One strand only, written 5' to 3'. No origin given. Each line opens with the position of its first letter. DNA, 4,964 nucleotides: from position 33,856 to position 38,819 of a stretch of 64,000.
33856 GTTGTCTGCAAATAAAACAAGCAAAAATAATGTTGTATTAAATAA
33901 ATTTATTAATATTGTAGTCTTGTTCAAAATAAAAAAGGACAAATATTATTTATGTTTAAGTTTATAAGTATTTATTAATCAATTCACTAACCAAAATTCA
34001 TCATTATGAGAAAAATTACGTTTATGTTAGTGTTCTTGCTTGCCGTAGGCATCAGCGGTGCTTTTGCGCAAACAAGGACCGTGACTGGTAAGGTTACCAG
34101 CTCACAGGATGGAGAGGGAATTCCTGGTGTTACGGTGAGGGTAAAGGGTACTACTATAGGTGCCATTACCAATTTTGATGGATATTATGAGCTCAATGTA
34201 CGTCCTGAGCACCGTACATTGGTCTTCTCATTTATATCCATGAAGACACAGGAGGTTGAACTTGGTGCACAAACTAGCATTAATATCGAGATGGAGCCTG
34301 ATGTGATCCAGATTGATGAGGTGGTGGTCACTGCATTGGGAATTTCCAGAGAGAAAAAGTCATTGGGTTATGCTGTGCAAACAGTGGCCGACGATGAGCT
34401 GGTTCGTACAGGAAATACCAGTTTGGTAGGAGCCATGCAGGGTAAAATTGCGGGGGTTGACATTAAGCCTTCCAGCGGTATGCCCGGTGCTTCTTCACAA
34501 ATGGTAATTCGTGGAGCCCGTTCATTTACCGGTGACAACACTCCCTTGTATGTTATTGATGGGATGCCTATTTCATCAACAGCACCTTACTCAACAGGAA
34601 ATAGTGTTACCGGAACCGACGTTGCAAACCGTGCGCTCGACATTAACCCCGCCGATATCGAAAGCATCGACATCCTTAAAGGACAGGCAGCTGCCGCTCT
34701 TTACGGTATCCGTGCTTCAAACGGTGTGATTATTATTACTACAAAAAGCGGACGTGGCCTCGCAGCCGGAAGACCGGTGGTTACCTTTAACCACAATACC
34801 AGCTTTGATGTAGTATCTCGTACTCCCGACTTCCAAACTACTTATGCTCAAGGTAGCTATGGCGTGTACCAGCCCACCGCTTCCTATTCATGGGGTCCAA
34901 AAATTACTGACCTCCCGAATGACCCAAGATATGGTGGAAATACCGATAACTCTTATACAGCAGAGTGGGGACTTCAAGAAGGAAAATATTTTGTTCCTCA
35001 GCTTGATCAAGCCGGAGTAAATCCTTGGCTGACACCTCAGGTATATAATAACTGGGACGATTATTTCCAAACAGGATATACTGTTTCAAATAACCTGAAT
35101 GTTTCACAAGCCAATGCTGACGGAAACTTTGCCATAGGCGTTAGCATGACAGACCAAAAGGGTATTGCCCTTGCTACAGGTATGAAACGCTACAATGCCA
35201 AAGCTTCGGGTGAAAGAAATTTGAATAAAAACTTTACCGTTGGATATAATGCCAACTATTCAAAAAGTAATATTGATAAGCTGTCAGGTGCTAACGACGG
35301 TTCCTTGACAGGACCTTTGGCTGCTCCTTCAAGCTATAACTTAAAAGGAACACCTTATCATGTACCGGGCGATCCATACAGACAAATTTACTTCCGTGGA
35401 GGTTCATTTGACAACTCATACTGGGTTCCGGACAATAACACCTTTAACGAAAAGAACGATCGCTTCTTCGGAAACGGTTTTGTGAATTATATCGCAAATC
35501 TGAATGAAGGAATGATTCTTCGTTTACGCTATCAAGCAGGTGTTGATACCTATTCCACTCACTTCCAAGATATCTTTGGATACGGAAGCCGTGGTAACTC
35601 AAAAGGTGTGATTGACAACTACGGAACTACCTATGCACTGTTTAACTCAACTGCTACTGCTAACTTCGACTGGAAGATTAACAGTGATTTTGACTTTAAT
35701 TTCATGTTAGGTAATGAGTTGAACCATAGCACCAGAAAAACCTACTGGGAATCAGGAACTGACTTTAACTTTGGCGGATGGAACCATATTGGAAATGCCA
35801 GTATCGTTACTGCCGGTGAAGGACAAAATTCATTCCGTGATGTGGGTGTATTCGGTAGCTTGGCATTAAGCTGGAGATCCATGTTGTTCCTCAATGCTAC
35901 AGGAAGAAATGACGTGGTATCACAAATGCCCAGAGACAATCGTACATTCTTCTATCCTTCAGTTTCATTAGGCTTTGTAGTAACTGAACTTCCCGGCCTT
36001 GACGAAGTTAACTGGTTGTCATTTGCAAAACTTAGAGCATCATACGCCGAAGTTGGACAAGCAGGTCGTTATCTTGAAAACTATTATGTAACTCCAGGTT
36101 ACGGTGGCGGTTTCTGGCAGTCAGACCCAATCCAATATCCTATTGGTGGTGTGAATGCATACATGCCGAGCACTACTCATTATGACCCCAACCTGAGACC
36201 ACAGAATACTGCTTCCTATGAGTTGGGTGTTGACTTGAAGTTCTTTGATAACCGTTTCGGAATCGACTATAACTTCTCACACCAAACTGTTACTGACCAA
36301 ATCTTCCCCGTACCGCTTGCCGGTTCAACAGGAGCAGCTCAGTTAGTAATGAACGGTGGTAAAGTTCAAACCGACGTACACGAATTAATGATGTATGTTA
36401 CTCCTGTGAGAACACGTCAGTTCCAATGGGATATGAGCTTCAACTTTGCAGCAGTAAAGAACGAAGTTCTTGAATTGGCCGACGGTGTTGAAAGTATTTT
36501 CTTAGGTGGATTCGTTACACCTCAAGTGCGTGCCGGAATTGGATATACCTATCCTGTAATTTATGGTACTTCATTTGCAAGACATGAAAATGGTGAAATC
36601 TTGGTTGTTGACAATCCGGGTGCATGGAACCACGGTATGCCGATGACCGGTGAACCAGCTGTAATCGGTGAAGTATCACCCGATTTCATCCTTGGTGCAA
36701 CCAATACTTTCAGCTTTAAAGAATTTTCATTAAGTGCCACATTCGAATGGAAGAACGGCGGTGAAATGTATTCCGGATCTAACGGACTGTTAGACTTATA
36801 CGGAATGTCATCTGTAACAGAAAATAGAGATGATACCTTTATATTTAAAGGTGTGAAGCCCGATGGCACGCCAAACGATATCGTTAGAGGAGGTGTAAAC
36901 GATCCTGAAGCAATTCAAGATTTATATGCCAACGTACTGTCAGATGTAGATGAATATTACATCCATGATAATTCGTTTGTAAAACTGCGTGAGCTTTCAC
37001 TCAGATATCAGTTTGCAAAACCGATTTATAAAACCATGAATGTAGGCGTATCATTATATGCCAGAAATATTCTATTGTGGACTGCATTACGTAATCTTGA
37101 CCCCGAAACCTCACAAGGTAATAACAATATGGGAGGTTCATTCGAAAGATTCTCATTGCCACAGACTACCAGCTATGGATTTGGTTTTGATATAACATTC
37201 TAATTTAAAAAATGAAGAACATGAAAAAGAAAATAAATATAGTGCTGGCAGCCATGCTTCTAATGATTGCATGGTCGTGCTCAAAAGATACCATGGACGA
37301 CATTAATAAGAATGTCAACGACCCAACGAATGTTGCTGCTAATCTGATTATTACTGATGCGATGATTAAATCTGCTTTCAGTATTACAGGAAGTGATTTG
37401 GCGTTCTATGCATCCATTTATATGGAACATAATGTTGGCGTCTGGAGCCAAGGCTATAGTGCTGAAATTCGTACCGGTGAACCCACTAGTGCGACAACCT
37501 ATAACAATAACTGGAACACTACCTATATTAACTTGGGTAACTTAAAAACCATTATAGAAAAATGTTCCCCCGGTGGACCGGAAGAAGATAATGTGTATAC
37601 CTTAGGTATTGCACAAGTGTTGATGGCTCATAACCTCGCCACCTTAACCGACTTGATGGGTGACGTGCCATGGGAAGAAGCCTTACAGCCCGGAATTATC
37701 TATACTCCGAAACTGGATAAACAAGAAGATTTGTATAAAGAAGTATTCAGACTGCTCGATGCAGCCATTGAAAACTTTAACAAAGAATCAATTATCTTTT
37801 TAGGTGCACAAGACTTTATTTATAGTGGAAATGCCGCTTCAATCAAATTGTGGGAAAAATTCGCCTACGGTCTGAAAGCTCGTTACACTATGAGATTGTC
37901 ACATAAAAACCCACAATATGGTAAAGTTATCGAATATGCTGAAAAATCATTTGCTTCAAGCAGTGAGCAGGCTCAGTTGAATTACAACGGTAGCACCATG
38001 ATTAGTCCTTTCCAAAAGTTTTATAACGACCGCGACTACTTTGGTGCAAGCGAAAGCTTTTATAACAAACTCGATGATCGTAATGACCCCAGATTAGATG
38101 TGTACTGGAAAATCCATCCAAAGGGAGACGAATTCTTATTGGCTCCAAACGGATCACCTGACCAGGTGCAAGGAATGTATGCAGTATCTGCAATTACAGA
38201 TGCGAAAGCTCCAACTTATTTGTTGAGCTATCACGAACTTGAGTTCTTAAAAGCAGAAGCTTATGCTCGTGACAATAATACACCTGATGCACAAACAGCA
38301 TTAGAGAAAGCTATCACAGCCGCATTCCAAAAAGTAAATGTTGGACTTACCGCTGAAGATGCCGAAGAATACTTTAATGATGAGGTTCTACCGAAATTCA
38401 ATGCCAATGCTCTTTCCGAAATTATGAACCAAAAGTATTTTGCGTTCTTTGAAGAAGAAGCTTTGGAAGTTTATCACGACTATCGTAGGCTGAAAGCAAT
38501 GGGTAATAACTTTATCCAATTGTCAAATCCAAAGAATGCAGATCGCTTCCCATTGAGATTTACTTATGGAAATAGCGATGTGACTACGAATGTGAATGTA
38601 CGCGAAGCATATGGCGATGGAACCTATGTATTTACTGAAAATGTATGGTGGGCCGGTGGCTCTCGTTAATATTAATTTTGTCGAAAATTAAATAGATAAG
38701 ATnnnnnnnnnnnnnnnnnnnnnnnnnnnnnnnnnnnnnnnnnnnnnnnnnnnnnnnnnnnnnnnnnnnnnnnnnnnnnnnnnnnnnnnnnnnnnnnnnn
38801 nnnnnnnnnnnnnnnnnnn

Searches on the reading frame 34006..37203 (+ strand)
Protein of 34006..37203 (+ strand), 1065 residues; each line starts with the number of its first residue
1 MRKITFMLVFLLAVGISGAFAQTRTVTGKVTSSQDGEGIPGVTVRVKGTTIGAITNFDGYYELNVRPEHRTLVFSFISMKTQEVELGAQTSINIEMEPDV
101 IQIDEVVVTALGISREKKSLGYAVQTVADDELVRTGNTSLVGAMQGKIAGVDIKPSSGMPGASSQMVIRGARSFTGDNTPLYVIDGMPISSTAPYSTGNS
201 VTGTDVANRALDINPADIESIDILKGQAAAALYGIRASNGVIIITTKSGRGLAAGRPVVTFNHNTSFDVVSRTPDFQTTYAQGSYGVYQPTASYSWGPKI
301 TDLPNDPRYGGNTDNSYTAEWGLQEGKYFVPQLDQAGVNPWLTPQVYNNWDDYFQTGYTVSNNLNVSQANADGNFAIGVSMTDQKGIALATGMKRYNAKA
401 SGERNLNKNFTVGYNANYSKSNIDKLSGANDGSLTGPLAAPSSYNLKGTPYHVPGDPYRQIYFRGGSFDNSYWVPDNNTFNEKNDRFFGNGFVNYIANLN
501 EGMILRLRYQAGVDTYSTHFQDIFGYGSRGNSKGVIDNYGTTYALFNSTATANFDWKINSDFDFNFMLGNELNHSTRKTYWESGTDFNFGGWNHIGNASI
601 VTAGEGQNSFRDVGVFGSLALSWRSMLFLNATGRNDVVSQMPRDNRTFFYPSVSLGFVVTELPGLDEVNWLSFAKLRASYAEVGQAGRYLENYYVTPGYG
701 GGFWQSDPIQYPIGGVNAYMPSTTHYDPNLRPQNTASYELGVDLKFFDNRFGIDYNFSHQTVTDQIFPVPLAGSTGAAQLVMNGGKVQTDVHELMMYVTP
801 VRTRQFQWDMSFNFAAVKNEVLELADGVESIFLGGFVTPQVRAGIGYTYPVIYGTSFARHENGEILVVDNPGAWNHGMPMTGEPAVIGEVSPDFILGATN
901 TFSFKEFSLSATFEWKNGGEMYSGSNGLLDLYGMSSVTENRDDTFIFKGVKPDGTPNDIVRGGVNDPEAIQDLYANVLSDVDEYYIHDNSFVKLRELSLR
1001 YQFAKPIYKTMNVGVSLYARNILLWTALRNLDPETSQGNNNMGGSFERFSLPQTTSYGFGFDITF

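Call 68: search_protein_families(library=pfam, proteins=[window:34006-37203:+], max_evalue=0.00001)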
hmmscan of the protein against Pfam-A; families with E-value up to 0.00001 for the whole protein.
window:34006-37203:+ (1065 aa): 2 families
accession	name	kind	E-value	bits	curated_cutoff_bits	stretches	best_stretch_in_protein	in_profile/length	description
PF13715.12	CarbopepD_reg_2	-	5.7e-20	71.6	32.2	1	26-108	1-88/88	CarboxypepD_reg-like domain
PF07715.20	Plug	-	2.8e-18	66.8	23.9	1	117-241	2-107/107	TonB-dependent Receptor Plug Domain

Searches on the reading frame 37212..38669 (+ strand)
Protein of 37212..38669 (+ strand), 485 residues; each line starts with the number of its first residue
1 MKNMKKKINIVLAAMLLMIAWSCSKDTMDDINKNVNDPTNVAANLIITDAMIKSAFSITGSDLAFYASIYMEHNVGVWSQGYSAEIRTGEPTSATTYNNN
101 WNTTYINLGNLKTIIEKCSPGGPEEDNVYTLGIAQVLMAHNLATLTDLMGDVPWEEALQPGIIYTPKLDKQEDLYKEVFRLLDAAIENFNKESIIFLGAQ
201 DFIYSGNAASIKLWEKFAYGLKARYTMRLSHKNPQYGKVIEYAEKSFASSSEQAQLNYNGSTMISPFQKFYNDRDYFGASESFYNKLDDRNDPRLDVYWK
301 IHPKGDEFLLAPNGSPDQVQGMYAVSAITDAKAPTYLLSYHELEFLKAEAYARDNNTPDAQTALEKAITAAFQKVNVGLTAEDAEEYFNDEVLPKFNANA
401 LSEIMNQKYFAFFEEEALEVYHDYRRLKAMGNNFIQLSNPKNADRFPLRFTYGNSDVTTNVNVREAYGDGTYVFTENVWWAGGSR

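Call 68: search_protein_families(library=pfam, proteins=[window:37212-38669:+], max_evalue=0.00001)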
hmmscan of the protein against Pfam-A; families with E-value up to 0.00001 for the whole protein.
window:37212-38669:+ (485 aa): 2 families
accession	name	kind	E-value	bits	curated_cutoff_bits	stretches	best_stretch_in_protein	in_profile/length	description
PF12771.13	SusD-like_2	-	2.2e-56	192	27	1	38-452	4-414/415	Starch-binding associating with outer membrane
PF12741.13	SusD-like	-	1.6e-24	87.2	27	1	77-392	52-374/495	Susd and RagB outer membrane lipoprotein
